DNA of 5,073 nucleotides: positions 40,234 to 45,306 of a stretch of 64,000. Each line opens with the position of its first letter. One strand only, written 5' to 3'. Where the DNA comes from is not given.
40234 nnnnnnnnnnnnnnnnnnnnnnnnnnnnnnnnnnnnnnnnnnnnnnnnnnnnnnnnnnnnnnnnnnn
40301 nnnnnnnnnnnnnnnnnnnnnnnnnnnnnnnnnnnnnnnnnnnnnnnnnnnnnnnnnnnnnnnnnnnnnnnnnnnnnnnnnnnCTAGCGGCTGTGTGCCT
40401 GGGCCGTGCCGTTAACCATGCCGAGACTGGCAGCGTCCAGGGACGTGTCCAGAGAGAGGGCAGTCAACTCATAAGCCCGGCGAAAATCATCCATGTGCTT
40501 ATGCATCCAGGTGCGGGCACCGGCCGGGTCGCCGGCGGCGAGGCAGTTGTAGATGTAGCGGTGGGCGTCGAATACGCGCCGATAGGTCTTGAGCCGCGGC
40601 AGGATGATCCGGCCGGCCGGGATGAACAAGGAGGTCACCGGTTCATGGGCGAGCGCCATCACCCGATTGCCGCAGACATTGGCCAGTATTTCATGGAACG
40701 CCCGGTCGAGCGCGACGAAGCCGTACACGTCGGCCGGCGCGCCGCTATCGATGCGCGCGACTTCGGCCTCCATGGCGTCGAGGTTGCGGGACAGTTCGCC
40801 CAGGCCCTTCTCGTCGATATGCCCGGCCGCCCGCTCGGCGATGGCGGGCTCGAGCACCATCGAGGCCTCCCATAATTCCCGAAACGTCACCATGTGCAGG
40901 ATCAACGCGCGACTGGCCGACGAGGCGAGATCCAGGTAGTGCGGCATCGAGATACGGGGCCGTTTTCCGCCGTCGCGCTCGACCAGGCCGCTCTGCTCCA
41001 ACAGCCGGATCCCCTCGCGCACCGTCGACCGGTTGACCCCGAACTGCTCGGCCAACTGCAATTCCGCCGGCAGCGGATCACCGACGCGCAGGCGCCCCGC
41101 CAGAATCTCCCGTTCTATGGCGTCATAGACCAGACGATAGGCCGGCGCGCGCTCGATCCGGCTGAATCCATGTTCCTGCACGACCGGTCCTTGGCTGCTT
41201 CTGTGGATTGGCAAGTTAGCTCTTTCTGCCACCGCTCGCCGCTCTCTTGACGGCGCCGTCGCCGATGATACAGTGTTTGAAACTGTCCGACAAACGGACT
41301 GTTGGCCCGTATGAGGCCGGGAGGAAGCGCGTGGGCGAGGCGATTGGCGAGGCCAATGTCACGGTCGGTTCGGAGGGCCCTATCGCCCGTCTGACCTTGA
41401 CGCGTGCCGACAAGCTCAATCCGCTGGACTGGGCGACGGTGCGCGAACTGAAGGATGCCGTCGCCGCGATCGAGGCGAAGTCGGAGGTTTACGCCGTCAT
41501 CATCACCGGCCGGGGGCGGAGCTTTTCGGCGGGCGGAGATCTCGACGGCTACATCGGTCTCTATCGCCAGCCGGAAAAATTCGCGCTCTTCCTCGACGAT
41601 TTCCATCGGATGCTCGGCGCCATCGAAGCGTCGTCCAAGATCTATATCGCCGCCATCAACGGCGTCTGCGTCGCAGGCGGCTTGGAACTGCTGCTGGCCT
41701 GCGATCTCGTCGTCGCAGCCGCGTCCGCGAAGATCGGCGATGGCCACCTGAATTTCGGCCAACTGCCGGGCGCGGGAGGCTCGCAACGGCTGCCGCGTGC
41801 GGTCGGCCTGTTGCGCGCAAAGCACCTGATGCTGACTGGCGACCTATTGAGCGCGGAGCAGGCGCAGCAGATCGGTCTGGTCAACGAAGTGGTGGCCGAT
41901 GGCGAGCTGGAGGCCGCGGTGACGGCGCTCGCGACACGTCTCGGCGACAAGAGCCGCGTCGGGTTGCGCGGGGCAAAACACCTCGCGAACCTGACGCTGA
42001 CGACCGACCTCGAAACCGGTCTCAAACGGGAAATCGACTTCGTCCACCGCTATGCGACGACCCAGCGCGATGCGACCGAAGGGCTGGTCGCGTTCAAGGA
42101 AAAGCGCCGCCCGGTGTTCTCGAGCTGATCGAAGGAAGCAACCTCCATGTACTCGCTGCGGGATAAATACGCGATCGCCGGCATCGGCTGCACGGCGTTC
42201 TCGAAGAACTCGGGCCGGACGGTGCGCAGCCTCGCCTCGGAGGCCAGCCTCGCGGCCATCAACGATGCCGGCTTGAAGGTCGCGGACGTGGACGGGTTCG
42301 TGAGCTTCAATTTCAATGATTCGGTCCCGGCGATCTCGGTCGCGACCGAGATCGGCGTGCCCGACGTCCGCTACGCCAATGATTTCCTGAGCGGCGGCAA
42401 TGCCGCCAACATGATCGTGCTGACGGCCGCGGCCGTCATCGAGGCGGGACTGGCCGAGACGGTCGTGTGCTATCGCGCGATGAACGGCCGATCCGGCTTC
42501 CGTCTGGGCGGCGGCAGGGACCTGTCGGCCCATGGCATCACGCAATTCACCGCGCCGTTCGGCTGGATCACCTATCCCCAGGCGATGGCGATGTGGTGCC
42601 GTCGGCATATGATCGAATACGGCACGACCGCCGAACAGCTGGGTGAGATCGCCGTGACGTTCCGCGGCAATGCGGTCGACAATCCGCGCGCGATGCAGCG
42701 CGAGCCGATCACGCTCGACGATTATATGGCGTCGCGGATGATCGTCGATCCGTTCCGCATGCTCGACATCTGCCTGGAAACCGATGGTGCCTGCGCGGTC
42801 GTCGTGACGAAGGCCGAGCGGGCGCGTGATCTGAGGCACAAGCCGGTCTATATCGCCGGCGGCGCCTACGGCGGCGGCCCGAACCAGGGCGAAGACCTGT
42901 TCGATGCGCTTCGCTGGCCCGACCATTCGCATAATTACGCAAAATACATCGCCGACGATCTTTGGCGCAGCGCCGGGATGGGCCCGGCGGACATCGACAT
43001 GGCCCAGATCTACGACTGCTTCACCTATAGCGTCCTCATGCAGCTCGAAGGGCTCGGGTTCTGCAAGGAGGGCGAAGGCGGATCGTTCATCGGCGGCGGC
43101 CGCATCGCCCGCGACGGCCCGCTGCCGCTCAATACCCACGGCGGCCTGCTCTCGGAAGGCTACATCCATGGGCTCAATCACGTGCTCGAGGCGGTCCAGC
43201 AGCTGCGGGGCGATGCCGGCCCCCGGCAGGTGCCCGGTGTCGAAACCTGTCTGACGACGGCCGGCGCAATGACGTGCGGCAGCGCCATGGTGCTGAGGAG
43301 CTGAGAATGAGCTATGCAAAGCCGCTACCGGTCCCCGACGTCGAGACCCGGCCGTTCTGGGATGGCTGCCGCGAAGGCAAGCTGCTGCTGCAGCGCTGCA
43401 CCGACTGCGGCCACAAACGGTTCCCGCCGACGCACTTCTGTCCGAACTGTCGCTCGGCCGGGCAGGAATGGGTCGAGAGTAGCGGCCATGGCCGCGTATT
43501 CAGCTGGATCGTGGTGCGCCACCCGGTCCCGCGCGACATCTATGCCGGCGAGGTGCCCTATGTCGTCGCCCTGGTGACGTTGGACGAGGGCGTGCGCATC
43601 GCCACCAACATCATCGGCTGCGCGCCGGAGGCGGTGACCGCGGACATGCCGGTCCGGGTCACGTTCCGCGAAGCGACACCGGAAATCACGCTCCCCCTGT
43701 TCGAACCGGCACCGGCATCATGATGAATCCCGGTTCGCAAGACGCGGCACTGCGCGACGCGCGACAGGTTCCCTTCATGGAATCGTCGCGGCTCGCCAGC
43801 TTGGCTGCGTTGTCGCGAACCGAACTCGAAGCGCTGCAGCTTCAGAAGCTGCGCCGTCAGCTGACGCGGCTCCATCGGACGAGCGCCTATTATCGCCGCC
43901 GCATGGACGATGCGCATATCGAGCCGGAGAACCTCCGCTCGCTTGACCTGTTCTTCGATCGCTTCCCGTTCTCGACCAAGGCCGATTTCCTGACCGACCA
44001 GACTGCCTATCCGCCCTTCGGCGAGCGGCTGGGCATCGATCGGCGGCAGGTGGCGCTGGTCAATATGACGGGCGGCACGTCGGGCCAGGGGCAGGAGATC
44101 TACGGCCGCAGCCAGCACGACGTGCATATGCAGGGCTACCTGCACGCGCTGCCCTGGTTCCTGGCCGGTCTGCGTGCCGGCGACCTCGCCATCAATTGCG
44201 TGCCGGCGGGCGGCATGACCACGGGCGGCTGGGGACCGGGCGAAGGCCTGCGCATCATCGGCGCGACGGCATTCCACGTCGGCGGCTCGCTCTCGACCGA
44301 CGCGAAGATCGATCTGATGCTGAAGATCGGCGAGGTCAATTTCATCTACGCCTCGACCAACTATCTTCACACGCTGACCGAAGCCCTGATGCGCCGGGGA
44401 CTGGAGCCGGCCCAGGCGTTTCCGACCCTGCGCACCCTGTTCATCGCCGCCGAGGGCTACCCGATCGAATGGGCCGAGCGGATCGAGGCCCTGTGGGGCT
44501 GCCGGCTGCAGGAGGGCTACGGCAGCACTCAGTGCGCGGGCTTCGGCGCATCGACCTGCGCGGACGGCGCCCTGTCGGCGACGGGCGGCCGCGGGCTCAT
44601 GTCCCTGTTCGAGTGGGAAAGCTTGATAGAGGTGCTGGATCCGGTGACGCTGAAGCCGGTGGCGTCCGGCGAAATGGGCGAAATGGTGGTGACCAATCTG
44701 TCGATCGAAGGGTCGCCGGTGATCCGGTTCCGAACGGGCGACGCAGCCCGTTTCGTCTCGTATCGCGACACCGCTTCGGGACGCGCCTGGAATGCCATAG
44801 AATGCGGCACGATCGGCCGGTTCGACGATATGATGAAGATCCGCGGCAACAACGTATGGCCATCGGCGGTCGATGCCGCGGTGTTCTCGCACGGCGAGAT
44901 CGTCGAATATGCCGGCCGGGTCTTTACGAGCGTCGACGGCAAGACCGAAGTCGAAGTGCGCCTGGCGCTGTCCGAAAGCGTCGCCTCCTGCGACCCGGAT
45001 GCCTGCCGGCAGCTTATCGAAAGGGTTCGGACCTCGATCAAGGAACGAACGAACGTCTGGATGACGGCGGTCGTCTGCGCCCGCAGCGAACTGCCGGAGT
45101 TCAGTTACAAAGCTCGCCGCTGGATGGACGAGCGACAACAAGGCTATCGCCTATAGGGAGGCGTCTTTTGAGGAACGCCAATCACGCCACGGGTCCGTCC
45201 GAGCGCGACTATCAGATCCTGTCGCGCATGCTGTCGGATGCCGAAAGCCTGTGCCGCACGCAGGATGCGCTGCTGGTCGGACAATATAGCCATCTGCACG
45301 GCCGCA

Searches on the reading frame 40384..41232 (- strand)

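Call 7: search_protein_families(library=pfam, proteins=[window:40384-41232:-], max_evalue=0.001)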
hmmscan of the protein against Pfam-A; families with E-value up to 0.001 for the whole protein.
window:40384-41232:- (282 aa): 4 families
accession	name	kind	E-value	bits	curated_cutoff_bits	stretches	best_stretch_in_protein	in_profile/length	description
PF07729.17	FCD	-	2.9e-24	86.3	24.3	1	119-248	1-124/125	FCD domain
PF00392.27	GntR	-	1.4e-18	66.7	27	1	32-90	2-60/64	Bacterial regulatory proteins, gntR family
PF09339.16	HTH_IclR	-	0.00028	21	22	0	59-88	23-52/52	IclR helix-turn-helix domain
PF12840.13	HTH_20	-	0.00069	20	27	0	58-86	22-50/51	Helix-turn-helix domain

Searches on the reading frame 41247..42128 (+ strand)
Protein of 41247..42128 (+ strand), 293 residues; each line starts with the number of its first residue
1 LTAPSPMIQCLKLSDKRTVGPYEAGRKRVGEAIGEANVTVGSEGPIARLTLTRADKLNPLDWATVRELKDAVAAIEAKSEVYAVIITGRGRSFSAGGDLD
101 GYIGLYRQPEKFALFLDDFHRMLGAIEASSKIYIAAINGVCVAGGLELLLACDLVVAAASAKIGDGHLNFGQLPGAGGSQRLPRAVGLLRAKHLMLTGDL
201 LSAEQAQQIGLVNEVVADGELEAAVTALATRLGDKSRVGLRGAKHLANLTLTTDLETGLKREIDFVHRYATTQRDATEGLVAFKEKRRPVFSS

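Call 7: search_protein_families(library=pfam, proteins=[window:41247-42128:+], max_evalue=0.001)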
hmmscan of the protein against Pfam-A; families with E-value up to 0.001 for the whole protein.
window:41247-42128:+ (293 aa): 2 families
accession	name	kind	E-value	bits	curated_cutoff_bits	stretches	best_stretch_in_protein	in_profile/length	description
PF00378.25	ECH_1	-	1.4e-52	178.9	27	1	44-292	4-249/251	Enoyl-CoA hydratase/isomerase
PF16113.10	ECH_2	-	2.5e-27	96.7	27.2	1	47-233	2-189/335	Enoyl-CoA hydratase/isomerase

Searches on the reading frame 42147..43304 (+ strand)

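Call 69: search_protein_families(library=pfam, proteins=[window:42147-43304:+], max_evalue=0.00001)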
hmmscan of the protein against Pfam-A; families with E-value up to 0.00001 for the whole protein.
window:42147-43304:+ (385 aa): 1 family
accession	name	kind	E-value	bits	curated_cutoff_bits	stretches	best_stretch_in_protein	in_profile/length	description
PF22691.2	Thiolase_C_1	-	9.1e-40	136.2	28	1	265-382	20-139/144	Thiolase C-terminal domain-like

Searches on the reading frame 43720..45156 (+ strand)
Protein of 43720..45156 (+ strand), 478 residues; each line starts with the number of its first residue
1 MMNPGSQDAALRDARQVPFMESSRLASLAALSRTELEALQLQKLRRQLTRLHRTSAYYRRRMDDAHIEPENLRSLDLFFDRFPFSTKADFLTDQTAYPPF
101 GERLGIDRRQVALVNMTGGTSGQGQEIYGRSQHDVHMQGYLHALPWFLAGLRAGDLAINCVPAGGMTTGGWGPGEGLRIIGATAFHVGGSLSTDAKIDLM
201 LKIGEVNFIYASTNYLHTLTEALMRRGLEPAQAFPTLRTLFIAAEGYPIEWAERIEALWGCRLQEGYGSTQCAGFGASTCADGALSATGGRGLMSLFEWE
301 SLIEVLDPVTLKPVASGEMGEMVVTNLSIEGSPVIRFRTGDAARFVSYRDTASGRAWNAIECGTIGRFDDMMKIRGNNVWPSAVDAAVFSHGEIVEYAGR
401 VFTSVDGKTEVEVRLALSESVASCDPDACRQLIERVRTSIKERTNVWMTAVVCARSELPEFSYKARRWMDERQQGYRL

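Call 69: search_protein_families(library=pfam, proteins=[window:43720-45156:+], max_evalue=0.00001)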
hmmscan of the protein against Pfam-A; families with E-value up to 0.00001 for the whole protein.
window:43720-45156:+ (478 aa): 2 families
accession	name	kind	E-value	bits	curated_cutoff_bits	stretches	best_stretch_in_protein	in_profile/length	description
PF00501.34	AMP-binding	-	1.4e-09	37.7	29.9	1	204-325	255-375/384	AMP-binding enzyme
PF14535.12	AMP-binding_C_2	-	2.1e-06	28.4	25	1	376-472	1-96/96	AMP-binding enzyme C-terminal domain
